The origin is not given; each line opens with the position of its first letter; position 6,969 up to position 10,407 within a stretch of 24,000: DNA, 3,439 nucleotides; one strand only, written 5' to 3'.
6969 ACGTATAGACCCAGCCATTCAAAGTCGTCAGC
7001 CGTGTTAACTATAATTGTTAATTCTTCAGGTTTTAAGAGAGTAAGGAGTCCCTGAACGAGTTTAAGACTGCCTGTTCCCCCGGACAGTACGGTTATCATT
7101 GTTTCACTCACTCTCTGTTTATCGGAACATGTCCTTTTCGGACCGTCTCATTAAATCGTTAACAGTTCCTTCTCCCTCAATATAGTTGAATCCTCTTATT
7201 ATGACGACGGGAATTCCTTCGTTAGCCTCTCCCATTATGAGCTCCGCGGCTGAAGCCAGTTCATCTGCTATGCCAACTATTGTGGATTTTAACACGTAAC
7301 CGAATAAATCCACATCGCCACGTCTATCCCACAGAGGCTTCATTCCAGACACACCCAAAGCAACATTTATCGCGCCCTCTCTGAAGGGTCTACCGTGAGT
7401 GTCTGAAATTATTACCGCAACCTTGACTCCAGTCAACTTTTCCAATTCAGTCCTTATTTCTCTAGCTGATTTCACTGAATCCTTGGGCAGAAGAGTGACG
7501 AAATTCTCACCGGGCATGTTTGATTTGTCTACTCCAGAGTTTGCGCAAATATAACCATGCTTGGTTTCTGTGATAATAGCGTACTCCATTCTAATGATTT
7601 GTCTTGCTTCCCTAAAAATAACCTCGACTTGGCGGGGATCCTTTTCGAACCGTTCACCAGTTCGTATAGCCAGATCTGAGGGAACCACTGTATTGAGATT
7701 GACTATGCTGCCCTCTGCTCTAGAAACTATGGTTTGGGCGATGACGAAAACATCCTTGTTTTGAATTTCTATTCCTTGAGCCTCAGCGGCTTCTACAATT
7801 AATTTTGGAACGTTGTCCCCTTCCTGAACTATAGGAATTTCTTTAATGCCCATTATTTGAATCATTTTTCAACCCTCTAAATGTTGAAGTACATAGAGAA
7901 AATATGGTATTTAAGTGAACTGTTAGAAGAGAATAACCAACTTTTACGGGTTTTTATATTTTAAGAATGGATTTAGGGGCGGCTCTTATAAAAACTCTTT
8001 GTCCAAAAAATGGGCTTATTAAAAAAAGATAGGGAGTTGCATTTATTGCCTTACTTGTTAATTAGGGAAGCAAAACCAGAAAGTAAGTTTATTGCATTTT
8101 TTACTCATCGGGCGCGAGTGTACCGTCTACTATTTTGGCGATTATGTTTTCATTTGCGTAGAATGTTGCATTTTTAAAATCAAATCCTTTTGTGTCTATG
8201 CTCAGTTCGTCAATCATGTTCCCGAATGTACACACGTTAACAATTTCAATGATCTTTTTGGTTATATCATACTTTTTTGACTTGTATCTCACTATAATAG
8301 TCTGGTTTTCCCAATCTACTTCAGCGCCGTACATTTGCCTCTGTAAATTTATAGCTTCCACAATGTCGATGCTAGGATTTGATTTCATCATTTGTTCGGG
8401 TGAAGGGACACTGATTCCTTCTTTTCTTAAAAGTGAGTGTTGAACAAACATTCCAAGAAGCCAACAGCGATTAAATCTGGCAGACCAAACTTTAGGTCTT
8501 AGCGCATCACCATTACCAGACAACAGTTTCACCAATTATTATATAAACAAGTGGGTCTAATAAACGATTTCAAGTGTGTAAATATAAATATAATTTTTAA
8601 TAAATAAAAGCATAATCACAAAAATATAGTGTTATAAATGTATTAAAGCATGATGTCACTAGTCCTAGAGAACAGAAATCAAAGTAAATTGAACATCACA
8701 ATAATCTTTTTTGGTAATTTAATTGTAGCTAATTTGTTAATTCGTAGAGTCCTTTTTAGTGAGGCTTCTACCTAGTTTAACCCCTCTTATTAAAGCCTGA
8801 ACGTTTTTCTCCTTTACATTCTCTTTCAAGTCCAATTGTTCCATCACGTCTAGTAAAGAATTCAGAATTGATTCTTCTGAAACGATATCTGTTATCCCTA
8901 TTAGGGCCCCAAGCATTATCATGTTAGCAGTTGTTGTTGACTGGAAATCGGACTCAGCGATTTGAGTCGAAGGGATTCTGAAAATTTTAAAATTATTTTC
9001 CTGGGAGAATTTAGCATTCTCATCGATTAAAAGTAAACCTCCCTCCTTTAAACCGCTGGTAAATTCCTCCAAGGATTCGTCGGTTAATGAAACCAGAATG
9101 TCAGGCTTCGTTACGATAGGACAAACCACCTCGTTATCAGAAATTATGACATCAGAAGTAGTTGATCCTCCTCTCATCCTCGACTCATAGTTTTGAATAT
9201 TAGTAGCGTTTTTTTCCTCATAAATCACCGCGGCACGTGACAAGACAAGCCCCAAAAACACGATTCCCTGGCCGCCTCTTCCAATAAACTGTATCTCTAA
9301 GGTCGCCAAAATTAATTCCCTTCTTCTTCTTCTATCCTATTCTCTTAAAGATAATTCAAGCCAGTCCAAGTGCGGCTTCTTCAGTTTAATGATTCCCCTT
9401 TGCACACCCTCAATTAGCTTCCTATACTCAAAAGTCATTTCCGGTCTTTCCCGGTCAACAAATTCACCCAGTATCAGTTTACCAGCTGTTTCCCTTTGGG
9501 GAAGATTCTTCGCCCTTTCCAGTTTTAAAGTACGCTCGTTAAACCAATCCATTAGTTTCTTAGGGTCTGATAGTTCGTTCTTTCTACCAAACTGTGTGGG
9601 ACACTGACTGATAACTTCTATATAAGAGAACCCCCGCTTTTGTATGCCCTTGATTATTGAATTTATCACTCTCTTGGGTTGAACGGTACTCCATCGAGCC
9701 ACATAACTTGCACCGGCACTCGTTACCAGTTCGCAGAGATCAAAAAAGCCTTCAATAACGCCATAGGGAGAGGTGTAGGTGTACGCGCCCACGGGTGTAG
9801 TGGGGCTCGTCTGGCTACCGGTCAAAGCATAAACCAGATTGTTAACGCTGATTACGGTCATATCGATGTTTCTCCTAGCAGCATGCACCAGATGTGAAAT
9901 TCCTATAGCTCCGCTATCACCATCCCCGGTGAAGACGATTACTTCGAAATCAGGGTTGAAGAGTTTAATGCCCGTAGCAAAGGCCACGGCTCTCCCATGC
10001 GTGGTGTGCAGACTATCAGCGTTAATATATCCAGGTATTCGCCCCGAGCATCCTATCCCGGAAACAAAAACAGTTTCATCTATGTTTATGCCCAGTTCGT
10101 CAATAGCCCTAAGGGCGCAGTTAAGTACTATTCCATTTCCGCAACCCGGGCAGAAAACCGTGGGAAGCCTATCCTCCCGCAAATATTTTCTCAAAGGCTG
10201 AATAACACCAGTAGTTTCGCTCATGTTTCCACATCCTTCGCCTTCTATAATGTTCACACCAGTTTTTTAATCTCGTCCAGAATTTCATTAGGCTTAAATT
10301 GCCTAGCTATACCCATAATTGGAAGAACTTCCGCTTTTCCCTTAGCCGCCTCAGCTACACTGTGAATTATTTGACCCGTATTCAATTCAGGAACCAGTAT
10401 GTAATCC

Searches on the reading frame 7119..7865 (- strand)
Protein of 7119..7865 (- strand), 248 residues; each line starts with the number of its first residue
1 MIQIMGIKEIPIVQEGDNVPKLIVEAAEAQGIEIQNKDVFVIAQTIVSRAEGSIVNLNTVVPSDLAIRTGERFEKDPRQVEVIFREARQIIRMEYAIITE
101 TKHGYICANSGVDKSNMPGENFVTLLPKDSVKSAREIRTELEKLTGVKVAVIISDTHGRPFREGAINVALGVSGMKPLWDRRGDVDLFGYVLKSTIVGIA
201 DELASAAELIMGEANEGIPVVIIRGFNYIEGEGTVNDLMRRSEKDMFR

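Call 3: search_protein_families(library=pfam, proteins=[window:7119-7865:-], max_evalue=0.01)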
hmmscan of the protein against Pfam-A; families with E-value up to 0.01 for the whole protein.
window:7119-7865:- (248 aa): 1 family
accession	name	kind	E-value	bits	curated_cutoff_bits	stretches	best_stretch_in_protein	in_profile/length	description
PF01996.21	F420_ligase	-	6.9e-78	261.5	25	1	9-225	3-218/218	F420-0:Gamma-glutamyl ligase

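Call 4: search_protein_families(library=ncbifam, proteins=[window:7119-7865:-], max_evalue=0.01)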
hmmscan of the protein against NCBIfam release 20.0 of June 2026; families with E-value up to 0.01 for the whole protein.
window:7119-7865:- (248 aa): 4 families
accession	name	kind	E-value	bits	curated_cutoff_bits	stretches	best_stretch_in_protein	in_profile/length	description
NF009809.0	PRK13293.1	equivalog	5e-86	288.2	274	1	2-248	3-244/253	coenzyme F420-0:L-glutamate ligase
TIGR01916.1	F420_cofE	equivalog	5.2e-85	284.8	180.65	1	2-248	1-244/244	coenzyme F420-0:L-glutamate ligase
NF009810.0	PRK13294.1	equivalog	4.4e-57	193.9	304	1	2-248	13-243/449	coenzyme F420-0:L-glutamate ligase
TIGR04132.1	intra_fol_E_lig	hypoth_equivalog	9.6e-26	90.6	350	1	34-225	28-202/241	putative folate metabolism gamma-glutamate ligase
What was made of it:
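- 7119..7865 (-): cofE (F420-0:gamma-glutamyl ligase), single-domain with no FbiB-type nitroreductase domain. Calls 3-4 (PF01996 only; TIGR01916, 285 bits).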

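Call 53: find_homologous_proteins(query=window:7119-7865:-, max_evalue=1e-20)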
Query window:7119-7865:- (248 aa): 6193 proteins with E <= 1e-20 among 7121 candidates; the best 120 are listed.
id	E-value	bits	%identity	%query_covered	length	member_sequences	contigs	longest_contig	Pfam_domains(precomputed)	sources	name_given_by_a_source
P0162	2.7e-154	529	100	100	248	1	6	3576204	PF01996.22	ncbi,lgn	ncbi:MAG: coenzyme F420-0:L-glutamate ligase [Candidatus Freyarchaeum deiterrae]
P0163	6.3e-146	502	94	100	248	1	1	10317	PF01996.22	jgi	jgi:coenzyme F420-0:L-glutamate ligase/coenzyme F420-1:gamma-L-glutamate ligase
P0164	2.8e-144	497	92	100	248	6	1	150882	PF01996.22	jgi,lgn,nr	nr:coenzyme F420-0:L-glutamate ligase [Candidatus Freyarchaeota archaeon]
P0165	1.4e-135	468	86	100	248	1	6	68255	PF01996.22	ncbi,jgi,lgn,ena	-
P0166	5.7e-135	466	85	100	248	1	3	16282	PF01996.22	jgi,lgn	jgi:coenzyme F420-0:L-glutamate ligase/coenzyme F420-1:gamma-L-glutamate ligase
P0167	3.6e-132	457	85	100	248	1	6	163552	PF01996.22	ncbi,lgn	ncbi:MAG: coenzyme F420-0:L-glutamate ligase [Candidatus Jordarchaeaceae archaeon]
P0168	1.1e-131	455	84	100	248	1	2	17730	PF01996.22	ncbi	ncbi:MAG: coenzyme F420-0:L-glutamate ligase [Candidatus Freyarchaeota archaeon]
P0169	2.7e-131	454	85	99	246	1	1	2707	PF01996.22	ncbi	ncbi:MAG: coenzyme F420-0:L-glutamate ligase, partial [Candidatus Jordarchaeaceae archaeon]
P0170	3.5e-131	454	83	100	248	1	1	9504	PF01996.22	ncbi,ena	-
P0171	7.8e-131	453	81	100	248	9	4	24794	PF01996.22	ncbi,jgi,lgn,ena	ncbi:MAG: coenzyme F420-0:L-glutamate ligase [Candidatus Freyarchaeota archaeon]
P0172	8.4e-131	453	83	100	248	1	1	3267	PF01996.22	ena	-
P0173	1.3e-130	452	83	100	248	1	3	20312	PF01996.22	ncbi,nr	ncbi:MAG: coenzyme F420-0:L-glutamate ligase [Candidatus Freyarchaeota archaeon]|nr:coenzyme F420-0:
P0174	3.0e-129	447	80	100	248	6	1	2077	PF01996.22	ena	-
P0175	5.2e-128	443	82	100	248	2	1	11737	PF01996.22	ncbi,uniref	ncbi:MAG: coenzyme F420-0:L-glutamate ligase [Candidatus Jordarchaeum sp.]|uniref:coenzyme F420-0:L-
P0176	2.6e-98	346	64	97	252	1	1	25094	PF01996.22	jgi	-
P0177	3.6e-98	346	63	100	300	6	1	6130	PF01996.22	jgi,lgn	-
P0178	2.7e-97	343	87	72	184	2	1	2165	PF01996.22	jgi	jgi:coenzyme F420-0:L-glutamate ligase/coenzyme F420-1:gamma-L-glutamate ligase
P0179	2.9e-96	340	65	96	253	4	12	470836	PF01996.22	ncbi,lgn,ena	ncbi:MAG: coenzyme F420-0:L-glutamate ligase [Candidatus Jordarchaeales archaeon]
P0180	8.5e-95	335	63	100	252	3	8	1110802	PF01996.22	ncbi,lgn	ncbi:MAG: coenzyme F420-0:L-glutamate ligase [Candidatus Jordarchaeales archaeon]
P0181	4.3e-94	332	62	99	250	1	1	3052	PF01996.22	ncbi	-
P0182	9.8e-94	331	61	100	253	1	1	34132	PF01996.22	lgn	-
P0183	1.9e-89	317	61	100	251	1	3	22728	PF01996.22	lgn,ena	-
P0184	2.0e-89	317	61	100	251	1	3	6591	PF01996.22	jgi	-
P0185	6.8e-89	315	60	100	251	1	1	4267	PF01996.22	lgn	-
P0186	2.1e-88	314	60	100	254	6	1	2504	PF01996.22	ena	-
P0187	2.3e-88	314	61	99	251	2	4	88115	PF01996.22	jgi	-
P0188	2.5e-88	314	60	100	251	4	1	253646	PF01996.22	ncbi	-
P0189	2.5e-88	314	61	100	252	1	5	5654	PF01996.22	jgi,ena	jgi:coenzyme F420-0:L-glutamate ligase/coenzyme F420-1:gamma-L-glutamate ligase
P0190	2.7e-88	314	60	100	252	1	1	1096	PF01996.22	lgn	-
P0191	4.8e-88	313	57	100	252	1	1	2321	PF01996.22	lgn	-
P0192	5.1e-88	313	59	100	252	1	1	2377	PF01996.22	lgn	-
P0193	5.1e-88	313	58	100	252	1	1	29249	PF01996.22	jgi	-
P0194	1.4e-87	311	59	100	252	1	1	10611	PF01996.22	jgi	-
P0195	1.7e-87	311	62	100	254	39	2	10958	PF01996.22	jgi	-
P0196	3.3e-87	310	59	95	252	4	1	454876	PF01996.22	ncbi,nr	ncbi:coenzyme F420-0:L-glutamate ligase [Candidatus Bathyarchaeota archaeon]|nr:coenzyme F420-0:L-gl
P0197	4.5e-87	310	59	95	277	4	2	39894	PF01996.22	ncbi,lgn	ncbi:MAG: coenzyme F420-0:L-glutamate ligase [Candidatus Bathyarchaeia archaeon]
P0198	4.5e-87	309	60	100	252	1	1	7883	PF01996.22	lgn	-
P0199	4.7e-87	309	60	99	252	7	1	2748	PF01996.22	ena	-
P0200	6.7e-87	309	59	100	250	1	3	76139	PF01996.22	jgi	jgi:coenzyme F420-0:L-glutamate ligase/coenzyme F420-1:gamma-L-glutamate ligase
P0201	6.7e-87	309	59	99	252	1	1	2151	PF01996.22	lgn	-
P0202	7.4e-87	309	58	100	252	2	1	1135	PF01996.22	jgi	-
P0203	9.7e-87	308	59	100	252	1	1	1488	PF01996.22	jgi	-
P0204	1.0e-86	308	59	100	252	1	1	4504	PF01996.22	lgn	-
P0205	1.2e-86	308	60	100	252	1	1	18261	PF01996.22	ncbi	ncbi:MAG: coenzyme F420-0:L-glutamate ligase [Candidatus Bathyarchaeia archaeon]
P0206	1.4e-86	308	59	99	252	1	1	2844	PF01996.22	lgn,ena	-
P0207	1.5e-86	308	59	100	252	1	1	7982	PF01996.22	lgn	-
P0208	2.0e-86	307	60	99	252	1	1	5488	PF01996.22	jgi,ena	-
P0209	2.1e-86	307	58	100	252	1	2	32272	PF01996.22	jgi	jgi:coenzyme F420-0:L-glutamate ligase/coenzyme F420-1:gamma-L-glutamate ligase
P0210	2.2e-86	307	59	99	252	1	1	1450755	PF01996.22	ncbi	ncbi:MAG: coenzyme F420-0:L-glutamate ligase [Candidatus Bathyarchaeales archaeon]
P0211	2.4e-86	307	59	100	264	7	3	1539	PF01996.22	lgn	-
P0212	3.6e-86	307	59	100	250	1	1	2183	PF01996.22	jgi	-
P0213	4.0e-86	306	59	100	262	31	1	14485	PF01996.22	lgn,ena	-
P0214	4.3e-86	306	58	99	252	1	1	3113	PF01996.22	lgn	-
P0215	4.7e-86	306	58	100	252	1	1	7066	PF01996.22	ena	-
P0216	5.5e-86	306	60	100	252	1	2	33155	PF01996.22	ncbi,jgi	-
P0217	5.5e-86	306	59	99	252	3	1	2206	PF01996.22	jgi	-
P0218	5.7e-86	306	59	100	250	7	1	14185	PF01996.22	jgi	-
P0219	6.2e-86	306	58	100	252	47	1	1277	PF01996.22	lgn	-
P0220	7.8e-86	305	58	100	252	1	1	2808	PF01996.22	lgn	-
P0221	7.8e-86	305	57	100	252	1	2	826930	PF01996.22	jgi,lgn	-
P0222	8.0e-86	305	59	100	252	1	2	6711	PF01996.22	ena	-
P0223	8.1e-86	305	59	100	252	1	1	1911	PF01996.22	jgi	-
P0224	8.3e-86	305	57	100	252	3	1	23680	PF01996.22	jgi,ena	-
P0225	8.4e-86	305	59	100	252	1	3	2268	PF01996.22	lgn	-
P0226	8.6e-86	305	58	100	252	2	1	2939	PF01996.22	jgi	jgi:coenzyme F420-0:L-glutamate ligase/coenzyme F420-1:gamma-L-glutamate ligase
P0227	9.0e-86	305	59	100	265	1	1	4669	PF01996.22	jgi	jgi:coenzyme F420-0:L-glutamate ligase/coenzyme F420-1:gamma-L-glutamate ligase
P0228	9.0e-86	305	60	100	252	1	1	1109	PF01996.22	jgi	jgi:coenzyme F420-0:L-glutamate ligase/coenzyme F420-1:gamma-L-glutamate ligase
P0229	9.8e-86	305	59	100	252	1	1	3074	PF01996.22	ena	-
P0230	1.1e-85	305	59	100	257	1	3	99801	PF01996.22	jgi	jgi:coenzyme F420-0:L-glutamate ligase/coenzyme F420-1:gamma-L-glutamate ligase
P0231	1.1e-85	305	60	100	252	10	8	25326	PF01996.22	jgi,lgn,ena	jgi:coenzyme F420-0:L-glutamate ligase/coenzyme F420-1:gamma-L-glutamate ligase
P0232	1.2e-85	305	58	99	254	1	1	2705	PF01996.22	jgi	-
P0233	1.2e-85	305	57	100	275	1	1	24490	PF01996.22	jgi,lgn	-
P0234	1.2e-85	305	59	100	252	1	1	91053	PF01996.22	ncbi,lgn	-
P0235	1.3e-85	305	58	100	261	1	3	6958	PF01996.22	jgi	jgi:coenzyme F420-0:L-glutamate ligase/coenzyme F420-1:gamma-L-glutamate ligase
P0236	1.4e-85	305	58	100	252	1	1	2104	PF01996.22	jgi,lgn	-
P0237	1.4e-85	305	59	100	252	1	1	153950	PF01996.22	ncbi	-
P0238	1.4e-85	305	59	100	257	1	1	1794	PF01996.22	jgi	jgi:coenzyme F420-0:L-glutamate ligase/coenzyme F420-1:gamma-L-glutamate ligase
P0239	1.7e-85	304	57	100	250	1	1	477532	PF01996.22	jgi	jgi:coenzyme F420-0:L-glutamate ligase/coenzyme F420-1:gamma-L-glutamate ligase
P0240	1.8e-85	304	58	99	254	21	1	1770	PF01996.22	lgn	-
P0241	2.0e-85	304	58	100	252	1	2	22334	PF01996.22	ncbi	ncbi:MAG: coenzyme F420-0:L-glutamate ligase [Candidatus Bathyarchaeia archaeon]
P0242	2.2e-85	304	59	100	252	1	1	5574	PF01996.22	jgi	-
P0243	2.2e-85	304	58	100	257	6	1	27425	PF01996.22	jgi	-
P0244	2.4e-85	304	58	100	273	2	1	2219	PF01996.22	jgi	jgi:coenzyme F420-0:L-glutamate ligase/coenzyme F420-1:gamma-L-glutamate ligase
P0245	2.4e-85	304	59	99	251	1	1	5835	PF01996.22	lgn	-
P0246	2.4e-85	304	58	100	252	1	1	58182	PF01996.22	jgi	jgi:coenzyme F420-0:L-glutamate ligase/coenzyme F420-1:gamma-L-glutamate ligase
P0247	2.8e-85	304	59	100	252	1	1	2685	PF01996.22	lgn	-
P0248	2.9e-85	304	59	100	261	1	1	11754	PF01996.22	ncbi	-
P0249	2.9e-85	304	58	100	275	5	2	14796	PF01996.22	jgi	-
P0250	3.4e-85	303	57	99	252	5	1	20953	PF01996.22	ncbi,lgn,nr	ncbi:MAG TPA: coenzyme F420-0:L-glutamate ligase [Candidatus Bathyarchaeia archaeon]|nr:coenzyme F42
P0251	3.5e-85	303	57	100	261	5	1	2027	PF01996.22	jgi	-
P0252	3.6e-85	303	57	100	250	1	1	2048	PF01996.22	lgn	-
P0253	3.8e-85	303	57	95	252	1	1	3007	PF01996.22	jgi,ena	-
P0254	4.0e-85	303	58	99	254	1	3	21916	PF01996.22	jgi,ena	-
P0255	4.3e-85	303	58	99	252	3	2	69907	PF01996.22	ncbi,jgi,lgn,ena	-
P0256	4.4e-85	303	60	100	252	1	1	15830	PF01996.22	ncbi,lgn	-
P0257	4.6e-85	303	58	99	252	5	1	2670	PF01996.22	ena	-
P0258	4.6e-85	303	57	99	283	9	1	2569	PF01996.22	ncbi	-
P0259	4.6e-85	303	57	99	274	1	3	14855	PF01996.22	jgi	jgi:coenzyme F420-0:L-glutamate ligase/coenzyme F420-1:gamma-L-glutamate ligase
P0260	4.7e-85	303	57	100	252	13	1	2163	PF01996.22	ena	-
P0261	4.7e-85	303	57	100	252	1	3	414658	PF01996.22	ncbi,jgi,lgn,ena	-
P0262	5.3e-85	303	58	100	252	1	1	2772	PF01996.22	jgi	jgi:coenzyme F420-0:L-glutamate ligase/coenzyme F420-1:gamma-L-glutamate ligase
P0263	5.4e-85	303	58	100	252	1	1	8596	PF01996.22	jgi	jgi:coenzyme F420-0:L-glutamate ligase/coenzyme F420-1:gamma-L-glutamate ligase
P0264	6.1e-85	303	59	100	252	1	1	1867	PF01996.22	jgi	jgi:coenzyme F420-0:L-glutamate ligase/coenzyme F420-1:gamma-L-glutamate ligase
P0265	6.3e-85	302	56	100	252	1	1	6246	PF01996.22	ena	-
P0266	6.4e-85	302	59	100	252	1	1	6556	PF01996.22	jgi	-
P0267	6.8e-85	302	58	100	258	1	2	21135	PF01996.22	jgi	jgi:coenzyme F420-0:L-glutamate ligase/coenzyme F420-1:gamma-L-glutamate ligase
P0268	7.0e-85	302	58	100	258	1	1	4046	PF01996.22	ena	-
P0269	7.1e-85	302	58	100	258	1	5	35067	PF01996.22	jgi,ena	jgi:coenzyme F420-0:L-glutamate ligase/coenzyme F420-1:gamma-L-glutamate ligase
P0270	7.3e-85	302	58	100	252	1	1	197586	PF01996.22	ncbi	ncbi:MAG: coenzyme F420-0:L-glutamate ligase [Candidatus Bathyarchaeia archaeon]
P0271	7.3e-85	302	57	100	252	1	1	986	PF01996.22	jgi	jgi:coenzyme F420-0:L-glutamate ligase/coenzyme F420-1:gamma-L-glutamate ligase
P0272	7.3e-85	302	58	100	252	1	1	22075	PF01996.22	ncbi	ncbi:MAG: coenzyme F420-0:L-glutamate ligase [Candidatus Bathyarchaeia archaeon]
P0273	7.4e-85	302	58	99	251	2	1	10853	PF01996.22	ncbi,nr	ncbi:coenzyme F420-0:L-glutamate ligase [Candidatus Bathyarchaeota archaeon]|nr:MAG: coenzyme F420-0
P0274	7.4e-85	302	58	100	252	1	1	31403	PF01996.22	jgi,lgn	jgi:coenzyme F420-0:L-glutamate ligase/coenzyme F420-1:gamma-L-glutamate ligase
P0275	7.5e-85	302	59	99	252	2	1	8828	PF01996.22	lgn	-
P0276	7.7e-85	302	58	99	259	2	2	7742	PF01996.22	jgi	jgi:coenzyme F420-0:L-glutamate ligase/coenzyme F420-1:gamma-L-glutamate ligase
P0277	8.0e-85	302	57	99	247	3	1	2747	PF01996.22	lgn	-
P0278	9.4e-85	302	58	100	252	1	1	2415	PF01996.22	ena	-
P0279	9.5e-85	302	57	100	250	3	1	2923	PF01996.22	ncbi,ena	-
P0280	1.0e-84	302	57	100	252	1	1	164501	PF01996.22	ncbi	ncbi:MAG: coenzyme F420-0:L-glutamate ligase [Candidatus Bathyarchaeia archaeon]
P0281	1.1e-84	302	57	99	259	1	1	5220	PF01996.22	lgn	-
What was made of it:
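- Tried and rejected: I searched with the window's CofE (call 53), but none of the 120 nearest homologues carried an NTR domain, so the test was uninformative.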

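Call 54: find_encoding_contigs(protein=P0210, flank=9000, max_places=1)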
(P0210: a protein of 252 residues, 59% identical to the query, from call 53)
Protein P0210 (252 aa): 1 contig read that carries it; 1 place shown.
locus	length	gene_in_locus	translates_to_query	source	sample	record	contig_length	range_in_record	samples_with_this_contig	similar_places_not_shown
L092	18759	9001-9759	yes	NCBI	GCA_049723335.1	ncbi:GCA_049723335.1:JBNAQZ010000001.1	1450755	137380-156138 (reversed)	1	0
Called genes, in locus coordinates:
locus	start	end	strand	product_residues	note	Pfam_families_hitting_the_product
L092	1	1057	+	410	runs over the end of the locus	-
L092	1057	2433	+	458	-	-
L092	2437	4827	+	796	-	-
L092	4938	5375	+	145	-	-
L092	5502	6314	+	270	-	PF01478:Peptidase_A24, PF06847:Arc_PepC_II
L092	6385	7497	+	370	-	PF00294:PfkB, PF25270:Khk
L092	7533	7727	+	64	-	PF01781:Ribosomal_L38e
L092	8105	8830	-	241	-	-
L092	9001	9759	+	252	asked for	PF01996:F420_ligase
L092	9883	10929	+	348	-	PF01916:DS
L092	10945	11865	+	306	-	PF01916:DS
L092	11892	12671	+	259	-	PF00142:Fer4_NifH, PF01656:CbiA, PF02374:ArsA_ATPase, PF10609:ParA (weak), PF13614:AAA_31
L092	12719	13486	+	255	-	PF01656:CbiA, PF06564:CBP_BcsQ (faint), PF13614:AAA_31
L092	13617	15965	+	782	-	PF03063:Prismane, PF13183:Fer4_8 (faint), PF12838:Fer4_7 (weak), PF13187:Fer4_9 (weak), PF13237:Fer4_10 (weak)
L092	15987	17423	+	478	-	PF00111:Fer2 (weak), PF13510:Fer2_4, PF12838:Fer4_7, PF13187:Fer4_9 (weak), PF13237:Fer4_10 (weak), PF14697:Fer4_21, PF04422:FrhB_FdhB_N, PF04432:FrhB_FdhB_C, +4 more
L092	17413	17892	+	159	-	PF01257:2Fe-2S_thioredx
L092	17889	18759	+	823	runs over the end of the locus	PF01257:2Fe-2S_thioredx, PF01512:Complex1_51K, PF10531:SLBB, PF22461:SLBB_2 (weak), PF10589:NADH_4Fe-4S, PF13237:Fer4_10, PF14697:Fer4_21, PF02552:CO_dh, +4 more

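Call 55: find_encoding_contigs(protein=P0196, flank=9000, max_places=1)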
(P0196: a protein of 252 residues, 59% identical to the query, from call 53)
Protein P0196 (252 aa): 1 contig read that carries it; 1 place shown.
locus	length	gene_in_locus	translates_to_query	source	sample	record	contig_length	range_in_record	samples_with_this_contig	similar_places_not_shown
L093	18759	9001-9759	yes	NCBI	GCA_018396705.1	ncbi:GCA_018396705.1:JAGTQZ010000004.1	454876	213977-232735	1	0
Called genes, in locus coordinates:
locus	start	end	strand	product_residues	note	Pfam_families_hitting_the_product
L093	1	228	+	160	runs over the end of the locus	-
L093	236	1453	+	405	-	-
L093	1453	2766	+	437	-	-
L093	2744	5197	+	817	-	-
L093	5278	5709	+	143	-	-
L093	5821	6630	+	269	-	PF01478:Peptidase_A24, PF06847:Arc_PepC_II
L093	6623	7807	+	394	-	PF25270:Khk (faint), PF00294:PfkB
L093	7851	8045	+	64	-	PF01781:Ribosomal_L38e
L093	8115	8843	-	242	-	-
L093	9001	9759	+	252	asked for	PF01996:F420_ligase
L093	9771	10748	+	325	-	PF00753:Lactamase_B, PF23023:Anti-Pycsar_Apyc1 (weak), PF12706:Lactamase_B_2 (weak)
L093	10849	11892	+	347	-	PF01916:DS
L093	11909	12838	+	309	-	PF01916:DS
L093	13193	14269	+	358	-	PF00579:tRNA-synt_1b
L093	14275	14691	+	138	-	PF13662:Toprim_4 (weak), PF01751:Toprim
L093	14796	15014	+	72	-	-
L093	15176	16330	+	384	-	PF01751:Toprim (weak), PF13155:Toprim_2 (weak), PF13662:Toprim_4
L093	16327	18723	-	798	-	PF03104:DNA_pol_B_exo1, PF00136:DNA_pol_B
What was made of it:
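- Tried and rejected: Unbiased check starting from cofE in Bathyarchaeia (calls 54-55).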

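Call 57: search_protein_families(library=ncbifam, proteins=[L092:8105-8830:-, L093:8115-8843:-], max_evalue=0.001)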
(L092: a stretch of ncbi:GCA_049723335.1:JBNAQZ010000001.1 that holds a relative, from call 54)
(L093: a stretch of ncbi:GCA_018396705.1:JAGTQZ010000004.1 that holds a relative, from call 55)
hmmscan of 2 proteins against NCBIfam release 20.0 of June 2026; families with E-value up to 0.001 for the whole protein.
L092:8105-8830:- (241 aa): 0 families

L093:8115-8843:- (242 aa): 0 families

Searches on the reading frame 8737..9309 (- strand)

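Call 37: search_protein_families(library=pfam, proteins=[window:8737-9309:-], max_evalue=0.0001)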
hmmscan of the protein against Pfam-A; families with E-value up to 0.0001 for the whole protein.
window:8737-9309:- (190 aa): 1 family
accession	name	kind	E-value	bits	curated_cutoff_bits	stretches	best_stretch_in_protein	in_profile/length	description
PF01558.24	POR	-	3.4e-33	115.7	27.4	1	12-177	1-172/173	Pyruvate ferredoxin/flavodoxin oxidoreductase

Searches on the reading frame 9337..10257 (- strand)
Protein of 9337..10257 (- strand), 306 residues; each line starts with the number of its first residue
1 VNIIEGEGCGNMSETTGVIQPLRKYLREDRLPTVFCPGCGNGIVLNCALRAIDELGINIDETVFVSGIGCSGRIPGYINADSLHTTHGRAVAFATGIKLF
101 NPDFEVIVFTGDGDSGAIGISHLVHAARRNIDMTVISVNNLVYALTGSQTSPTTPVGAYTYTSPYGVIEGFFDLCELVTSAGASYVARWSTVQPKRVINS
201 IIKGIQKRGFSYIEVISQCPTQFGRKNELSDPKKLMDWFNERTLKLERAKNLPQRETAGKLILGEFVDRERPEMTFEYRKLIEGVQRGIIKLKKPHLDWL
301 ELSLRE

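Call 37: search_protein_families(library=pfam, proteins=[window:9337-10257:-], max_evalue=0.0001)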
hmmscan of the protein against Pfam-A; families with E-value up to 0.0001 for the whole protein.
window:9337-10257:- (306 aa): 1 family
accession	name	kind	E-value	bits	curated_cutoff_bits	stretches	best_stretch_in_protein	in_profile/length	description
PF02775.26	TPP_enzyme_C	-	2.7e-28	99.1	21.9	1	68-215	2-151/151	Thiamine pyrophosphate enzyme, C-terminal TPP binding domain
